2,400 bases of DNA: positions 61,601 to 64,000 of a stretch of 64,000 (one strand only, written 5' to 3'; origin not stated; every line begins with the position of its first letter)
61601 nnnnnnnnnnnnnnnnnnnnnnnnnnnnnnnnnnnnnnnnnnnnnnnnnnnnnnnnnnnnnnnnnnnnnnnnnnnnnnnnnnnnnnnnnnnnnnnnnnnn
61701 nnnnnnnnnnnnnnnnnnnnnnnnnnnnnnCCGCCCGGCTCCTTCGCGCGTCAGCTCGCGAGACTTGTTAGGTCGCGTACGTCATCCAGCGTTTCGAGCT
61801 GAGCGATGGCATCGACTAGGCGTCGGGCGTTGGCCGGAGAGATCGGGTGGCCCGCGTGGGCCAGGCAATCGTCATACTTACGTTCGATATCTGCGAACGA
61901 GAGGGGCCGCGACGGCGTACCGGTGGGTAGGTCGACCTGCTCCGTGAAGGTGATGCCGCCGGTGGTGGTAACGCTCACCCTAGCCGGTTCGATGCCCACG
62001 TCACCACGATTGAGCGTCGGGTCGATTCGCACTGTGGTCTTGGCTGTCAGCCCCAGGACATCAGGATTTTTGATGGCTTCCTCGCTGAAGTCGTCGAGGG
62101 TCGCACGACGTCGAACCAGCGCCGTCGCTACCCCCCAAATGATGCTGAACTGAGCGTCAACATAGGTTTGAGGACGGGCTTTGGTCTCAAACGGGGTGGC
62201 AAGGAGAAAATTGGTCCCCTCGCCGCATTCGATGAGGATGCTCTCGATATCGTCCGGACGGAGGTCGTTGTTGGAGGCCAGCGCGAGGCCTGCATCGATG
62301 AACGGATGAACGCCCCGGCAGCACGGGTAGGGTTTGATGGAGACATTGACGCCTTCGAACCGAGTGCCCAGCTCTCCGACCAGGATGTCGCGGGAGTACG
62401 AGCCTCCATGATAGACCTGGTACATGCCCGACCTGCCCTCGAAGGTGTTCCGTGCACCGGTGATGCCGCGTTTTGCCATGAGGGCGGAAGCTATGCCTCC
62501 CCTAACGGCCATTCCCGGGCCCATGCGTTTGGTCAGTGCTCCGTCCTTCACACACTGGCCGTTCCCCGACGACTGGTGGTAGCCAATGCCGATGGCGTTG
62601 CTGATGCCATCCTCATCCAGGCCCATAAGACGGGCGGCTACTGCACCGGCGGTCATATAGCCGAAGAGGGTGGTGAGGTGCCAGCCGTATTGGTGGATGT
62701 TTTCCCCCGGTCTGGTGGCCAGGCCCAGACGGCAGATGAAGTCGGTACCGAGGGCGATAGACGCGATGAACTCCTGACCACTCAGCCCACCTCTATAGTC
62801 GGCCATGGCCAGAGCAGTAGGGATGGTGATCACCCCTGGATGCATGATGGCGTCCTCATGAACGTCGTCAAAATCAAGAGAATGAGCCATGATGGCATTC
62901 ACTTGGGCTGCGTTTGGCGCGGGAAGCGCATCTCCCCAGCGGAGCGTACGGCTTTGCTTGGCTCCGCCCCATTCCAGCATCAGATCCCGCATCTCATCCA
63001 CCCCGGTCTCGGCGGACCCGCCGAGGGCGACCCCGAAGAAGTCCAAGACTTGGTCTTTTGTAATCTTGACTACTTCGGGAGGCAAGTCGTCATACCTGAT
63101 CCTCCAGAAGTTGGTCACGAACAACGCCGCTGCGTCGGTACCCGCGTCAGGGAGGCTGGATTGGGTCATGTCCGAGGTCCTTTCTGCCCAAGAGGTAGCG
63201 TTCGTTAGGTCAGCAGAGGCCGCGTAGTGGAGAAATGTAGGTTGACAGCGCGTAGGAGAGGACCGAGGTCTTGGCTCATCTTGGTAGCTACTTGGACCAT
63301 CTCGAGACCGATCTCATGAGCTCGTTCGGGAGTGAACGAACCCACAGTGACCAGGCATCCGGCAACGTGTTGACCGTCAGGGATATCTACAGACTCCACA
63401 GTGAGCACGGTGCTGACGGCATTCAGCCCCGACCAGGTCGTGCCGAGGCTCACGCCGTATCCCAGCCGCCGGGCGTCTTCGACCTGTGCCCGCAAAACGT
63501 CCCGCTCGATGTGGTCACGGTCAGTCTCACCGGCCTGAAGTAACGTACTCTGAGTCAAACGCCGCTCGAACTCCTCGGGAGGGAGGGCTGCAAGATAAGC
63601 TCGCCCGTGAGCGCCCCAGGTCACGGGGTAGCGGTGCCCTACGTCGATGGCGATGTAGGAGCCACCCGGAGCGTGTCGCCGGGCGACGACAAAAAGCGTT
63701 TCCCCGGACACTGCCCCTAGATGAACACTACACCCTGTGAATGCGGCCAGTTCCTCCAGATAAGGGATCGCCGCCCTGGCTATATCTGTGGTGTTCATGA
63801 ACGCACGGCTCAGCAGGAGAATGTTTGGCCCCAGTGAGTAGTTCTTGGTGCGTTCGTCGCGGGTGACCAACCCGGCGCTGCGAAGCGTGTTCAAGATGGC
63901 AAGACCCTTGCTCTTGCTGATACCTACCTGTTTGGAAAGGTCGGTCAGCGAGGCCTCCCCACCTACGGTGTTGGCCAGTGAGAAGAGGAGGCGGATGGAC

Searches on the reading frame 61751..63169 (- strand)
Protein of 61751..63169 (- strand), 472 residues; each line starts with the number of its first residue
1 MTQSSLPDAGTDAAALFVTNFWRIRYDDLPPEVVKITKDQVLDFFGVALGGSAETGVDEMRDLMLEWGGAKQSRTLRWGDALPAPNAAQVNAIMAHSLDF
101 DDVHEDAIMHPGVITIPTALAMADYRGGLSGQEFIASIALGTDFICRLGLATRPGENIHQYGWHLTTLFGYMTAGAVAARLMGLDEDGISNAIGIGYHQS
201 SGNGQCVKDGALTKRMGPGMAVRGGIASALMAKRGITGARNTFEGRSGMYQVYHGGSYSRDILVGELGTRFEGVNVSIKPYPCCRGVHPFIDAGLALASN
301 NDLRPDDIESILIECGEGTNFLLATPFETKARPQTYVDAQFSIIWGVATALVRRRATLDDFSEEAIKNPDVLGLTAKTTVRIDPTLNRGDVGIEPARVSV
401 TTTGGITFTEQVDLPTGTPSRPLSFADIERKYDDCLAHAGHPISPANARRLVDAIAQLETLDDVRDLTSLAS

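Call 40: search_protein_families(library=pfam, proteins=[window:61751-63169:-], max_evalue=0.00001)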
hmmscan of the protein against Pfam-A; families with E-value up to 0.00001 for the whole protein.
window:61751-63169:- (472 aa): 2 families
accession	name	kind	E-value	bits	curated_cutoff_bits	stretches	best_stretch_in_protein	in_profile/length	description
PF03972.19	MmgE_PrpD_N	-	2e-57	194.6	32.1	1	23-256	9-238/244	MmgE/PrpD N-terminal domain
PF19305.4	MmgE_PrpD_C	-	3.3e-35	121.9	32.1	1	281-440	1-156/173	MmgE/PrpD C-terminal domain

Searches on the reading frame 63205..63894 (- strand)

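Call 40: search_protein_families(library=pfam, proteins=[window:63205-63894:-], max_evalue=0.00001)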
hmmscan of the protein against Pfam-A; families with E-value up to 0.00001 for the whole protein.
window:63205-63894:- (229 aa): 1 family
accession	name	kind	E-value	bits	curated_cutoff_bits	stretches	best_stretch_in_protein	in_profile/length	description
PF01614.24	IclR_C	-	4.2e-17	62.7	24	1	33-163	4-132/174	Bacterial transcriptional regulator IclR C-terminal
